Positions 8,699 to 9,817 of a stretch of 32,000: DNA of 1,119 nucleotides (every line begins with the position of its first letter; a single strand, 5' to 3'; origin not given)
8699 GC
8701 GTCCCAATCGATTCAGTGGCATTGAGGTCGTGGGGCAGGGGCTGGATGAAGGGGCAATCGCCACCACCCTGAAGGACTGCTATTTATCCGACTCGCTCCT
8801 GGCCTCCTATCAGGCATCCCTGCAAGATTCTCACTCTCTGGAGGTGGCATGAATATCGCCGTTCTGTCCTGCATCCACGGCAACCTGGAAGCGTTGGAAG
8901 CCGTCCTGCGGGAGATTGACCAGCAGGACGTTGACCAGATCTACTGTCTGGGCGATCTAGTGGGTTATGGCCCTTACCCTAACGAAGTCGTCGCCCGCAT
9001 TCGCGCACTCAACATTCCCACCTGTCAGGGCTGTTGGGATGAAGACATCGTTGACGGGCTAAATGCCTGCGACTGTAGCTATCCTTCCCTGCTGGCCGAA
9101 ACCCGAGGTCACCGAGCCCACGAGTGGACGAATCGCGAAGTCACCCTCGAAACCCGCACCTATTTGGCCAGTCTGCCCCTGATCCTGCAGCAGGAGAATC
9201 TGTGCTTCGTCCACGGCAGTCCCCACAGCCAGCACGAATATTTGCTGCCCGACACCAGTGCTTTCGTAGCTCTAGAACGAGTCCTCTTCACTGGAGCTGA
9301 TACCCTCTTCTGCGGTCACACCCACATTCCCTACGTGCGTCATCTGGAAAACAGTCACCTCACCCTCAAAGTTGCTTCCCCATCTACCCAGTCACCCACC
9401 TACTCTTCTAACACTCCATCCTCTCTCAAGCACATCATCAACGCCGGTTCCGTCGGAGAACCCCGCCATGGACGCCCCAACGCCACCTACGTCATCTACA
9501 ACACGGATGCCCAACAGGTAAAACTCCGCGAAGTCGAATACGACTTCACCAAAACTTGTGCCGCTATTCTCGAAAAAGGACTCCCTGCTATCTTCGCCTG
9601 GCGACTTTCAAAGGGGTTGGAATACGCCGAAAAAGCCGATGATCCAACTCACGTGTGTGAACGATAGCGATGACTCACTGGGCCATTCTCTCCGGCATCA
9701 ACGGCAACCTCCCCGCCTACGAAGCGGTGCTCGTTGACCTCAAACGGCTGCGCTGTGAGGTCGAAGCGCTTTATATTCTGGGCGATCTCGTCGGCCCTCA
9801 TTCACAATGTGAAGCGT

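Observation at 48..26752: A family of 24-51 nt double-hairpin mini-insertions, each splitting a HIP1 octamer (GCGA|TCGC) inside an ORF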

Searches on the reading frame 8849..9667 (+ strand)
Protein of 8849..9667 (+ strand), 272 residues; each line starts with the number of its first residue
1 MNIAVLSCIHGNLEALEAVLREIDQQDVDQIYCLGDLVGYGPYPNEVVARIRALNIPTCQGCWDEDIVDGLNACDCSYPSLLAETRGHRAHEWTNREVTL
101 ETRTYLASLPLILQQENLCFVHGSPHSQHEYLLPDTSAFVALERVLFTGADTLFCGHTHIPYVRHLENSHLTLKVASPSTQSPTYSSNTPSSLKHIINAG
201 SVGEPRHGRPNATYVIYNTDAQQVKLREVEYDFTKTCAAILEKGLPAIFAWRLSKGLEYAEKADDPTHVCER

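Call 82: search_protein_families(library=pfam, proteins=[window:8849-9667:+], max_evalue=0.001)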
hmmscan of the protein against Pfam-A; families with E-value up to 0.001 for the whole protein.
window:8849-9667:+ (272 aa): 2 families
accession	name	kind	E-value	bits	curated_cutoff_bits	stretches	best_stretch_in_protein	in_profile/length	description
PF12850.12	Metallophos_2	-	4.5e-21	75.9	27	1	1-220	1-152/154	Calcineurin-like phosphoesterase superfamily domain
PF00149.33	Metallophos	-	2.3e-11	44.9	21.5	1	1-56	1-59/191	Calcineurin-like phosphoesterase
